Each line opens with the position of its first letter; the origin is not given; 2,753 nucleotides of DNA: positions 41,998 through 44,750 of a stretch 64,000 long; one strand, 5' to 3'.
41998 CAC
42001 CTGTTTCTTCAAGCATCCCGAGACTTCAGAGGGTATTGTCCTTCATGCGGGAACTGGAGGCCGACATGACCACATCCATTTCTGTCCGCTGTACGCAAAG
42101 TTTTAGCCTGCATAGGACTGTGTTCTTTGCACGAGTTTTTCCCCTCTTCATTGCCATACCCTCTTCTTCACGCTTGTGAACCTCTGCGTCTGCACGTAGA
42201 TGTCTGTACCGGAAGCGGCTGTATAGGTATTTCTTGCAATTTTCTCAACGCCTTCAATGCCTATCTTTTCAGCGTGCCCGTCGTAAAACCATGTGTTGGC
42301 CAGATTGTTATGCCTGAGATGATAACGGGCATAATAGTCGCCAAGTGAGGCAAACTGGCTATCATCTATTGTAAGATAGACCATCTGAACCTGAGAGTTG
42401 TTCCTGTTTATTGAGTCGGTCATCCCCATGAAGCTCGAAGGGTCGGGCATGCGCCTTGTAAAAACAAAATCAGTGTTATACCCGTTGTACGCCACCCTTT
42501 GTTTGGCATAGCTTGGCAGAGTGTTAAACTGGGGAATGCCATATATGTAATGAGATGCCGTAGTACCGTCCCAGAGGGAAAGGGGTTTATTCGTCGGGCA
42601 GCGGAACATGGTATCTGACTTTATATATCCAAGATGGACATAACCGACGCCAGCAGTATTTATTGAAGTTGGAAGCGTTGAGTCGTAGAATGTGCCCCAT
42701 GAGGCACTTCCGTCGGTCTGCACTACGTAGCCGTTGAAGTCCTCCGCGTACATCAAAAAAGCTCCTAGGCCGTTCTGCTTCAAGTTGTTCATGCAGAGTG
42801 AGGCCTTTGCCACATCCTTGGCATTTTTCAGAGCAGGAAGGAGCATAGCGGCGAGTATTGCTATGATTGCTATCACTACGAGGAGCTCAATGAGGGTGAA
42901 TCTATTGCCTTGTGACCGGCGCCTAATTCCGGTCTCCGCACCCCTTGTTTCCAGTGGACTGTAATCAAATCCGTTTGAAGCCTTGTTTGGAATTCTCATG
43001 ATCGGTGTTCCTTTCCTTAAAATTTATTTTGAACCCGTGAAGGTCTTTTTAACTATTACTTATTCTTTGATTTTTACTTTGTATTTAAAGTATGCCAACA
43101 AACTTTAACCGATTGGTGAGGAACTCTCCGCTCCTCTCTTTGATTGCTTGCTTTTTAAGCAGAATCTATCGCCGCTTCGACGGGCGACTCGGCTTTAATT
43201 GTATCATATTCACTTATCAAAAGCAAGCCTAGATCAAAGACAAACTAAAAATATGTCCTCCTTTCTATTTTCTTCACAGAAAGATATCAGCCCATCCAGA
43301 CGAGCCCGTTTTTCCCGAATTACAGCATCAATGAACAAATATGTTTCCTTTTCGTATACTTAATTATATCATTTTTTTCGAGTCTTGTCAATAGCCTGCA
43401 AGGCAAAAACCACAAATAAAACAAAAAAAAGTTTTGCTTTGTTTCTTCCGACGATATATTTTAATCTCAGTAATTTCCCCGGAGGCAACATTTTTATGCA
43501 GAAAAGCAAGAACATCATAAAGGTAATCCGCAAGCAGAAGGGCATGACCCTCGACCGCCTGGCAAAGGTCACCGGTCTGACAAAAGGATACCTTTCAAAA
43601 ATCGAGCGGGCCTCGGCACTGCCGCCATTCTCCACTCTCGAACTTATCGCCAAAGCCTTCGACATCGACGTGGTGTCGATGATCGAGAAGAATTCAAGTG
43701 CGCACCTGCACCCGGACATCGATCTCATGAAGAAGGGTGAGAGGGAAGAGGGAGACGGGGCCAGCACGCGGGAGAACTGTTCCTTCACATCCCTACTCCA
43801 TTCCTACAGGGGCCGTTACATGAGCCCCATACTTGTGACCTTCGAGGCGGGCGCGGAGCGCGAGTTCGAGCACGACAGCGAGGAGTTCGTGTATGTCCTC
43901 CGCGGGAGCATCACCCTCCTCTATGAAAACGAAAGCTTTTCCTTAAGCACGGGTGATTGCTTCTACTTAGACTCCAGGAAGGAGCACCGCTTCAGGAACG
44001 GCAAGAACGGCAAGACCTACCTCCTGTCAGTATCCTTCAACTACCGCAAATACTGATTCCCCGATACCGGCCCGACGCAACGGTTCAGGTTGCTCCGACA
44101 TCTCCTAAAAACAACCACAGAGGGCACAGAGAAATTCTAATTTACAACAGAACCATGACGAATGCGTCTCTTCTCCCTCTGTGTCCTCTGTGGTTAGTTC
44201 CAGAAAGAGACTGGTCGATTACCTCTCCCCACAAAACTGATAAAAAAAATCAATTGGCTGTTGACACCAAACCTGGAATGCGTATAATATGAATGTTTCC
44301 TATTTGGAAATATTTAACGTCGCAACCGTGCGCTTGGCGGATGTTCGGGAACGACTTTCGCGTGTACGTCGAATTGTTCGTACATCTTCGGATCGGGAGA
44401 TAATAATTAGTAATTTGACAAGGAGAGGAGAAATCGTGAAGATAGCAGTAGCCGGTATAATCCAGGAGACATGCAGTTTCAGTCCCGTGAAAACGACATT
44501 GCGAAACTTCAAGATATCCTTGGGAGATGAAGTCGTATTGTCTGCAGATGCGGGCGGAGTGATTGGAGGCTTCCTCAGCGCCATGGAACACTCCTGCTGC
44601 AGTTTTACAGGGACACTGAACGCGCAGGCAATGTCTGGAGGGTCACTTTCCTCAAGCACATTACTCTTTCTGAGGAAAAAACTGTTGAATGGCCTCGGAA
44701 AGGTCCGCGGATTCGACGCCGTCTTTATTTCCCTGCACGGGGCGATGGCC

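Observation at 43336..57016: Two diverged copies of a ~1.05-kb regulator + promoter + leader cassette head two different operons 12.6 kb apart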

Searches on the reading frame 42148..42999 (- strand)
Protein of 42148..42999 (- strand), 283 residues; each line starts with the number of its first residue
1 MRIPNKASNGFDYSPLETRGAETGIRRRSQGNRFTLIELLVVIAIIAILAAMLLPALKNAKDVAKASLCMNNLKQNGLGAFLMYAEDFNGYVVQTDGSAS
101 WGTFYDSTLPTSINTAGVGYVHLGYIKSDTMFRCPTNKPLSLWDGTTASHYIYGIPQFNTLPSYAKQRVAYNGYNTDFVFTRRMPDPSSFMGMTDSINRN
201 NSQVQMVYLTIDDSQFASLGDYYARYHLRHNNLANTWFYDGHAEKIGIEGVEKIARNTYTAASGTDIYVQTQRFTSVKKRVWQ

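Call 6: search_protein_families(library=pfam, proteins=[window:42148-42999:-])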
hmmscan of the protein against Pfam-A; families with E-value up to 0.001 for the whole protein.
window:42148-42999:- (283 aa): 1 family
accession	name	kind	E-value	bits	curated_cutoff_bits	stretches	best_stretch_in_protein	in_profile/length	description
PF07963.17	N_methyl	-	0.00026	20.9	21.2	1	34-54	7-27/27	Prokaryotic N-terminal methylation motif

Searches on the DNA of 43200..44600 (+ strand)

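Call 4: search_rna_families(source=window, start=43200, end=44600, threshold=evalue, max_evalue=10, show_alignments=3)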
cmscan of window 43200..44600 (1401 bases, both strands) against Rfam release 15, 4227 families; matches with E-value up to 10: 5.
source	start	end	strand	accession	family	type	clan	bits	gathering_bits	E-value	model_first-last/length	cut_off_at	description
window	44099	44212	-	RF03426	mir-1294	Gene; miRNA;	-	19.4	90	0.43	1-118/118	no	mir-1294 microRNA precursor family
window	44254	44327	-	RF01626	ceN30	Gene; snRNA; snoRNA; CD-box;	-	17.2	65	2.1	1-73/73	no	Caenorhabditis snoRNA ceN30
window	44111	44197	-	RF01418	HIV_POL-1_SL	Cis-reg;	-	17.2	54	3.5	1-113/113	no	HIV pol-1 stem loop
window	44109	44199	-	RF03457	MIR173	Gene; miRNA;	-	15.6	70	9.3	1-102/102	no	MIR173 microRNA precursor family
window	44431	44508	+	RF00097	snoR71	Gene; snRNA; snoRNA; CD-box;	-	15.3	40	8.6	1-107/107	no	Plant small nucleolar RNA R71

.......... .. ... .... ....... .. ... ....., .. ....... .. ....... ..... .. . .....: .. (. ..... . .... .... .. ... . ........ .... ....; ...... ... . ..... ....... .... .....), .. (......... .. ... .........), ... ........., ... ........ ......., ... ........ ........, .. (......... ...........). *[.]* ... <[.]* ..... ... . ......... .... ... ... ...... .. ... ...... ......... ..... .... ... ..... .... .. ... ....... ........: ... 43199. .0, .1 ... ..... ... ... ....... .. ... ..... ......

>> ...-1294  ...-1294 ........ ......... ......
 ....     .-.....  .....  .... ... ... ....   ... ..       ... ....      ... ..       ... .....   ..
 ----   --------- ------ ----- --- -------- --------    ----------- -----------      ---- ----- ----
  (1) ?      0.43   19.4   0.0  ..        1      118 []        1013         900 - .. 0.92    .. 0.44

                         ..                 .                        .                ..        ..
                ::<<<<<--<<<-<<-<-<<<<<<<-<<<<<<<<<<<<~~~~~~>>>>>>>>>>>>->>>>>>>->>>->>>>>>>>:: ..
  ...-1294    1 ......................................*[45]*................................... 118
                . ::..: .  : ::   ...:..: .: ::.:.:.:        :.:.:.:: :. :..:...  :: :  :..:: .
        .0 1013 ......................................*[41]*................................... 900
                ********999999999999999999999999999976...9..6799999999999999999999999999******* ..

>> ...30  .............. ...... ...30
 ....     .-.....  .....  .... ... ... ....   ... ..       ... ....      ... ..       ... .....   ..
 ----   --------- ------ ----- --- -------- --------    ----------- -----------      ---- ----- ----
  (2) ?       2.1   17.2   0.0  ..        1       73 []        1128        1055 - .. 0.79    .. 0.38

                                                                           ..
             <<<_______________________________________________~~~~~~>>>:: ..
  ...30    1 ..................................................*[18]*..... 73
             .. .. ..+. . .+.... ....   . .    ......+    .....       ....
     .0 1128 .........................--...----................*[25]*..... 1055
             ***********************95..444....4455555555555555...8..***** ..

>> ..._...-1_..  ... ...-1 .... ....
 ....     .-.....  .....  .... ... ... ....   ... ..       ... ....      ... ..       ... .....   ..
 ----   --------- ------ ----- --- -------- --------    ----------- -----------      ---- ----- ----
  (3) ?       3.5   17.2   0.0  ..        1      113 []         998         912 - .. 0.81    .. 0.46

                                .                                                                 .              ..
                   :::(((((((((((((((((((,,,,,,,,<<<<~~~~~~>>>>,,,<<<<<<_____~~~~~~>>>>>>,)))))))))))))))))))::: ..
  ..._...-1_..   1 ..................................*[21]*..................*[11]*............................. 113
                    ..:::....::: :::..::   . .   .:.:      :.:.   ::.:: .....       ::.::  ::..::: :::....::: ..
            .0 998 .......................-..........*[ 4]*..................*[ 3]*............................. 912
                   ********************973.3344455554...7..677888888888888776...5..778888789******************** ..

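Call 75: search_dna_similar(query=window:43336-44391:+, collection=plasmids, mode=distant, max_rows=5)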
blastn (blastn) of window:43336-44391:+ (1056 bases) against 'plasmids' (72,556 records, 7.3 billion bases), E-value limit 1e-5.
No match.

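Call 76: search_dna_similar(query=window:43336-44391:+, collection=phages, mode=distant, max_rows=5)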
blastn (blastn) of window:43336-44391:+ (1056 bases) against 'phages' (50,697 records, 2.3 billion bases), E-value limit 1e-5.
No match.
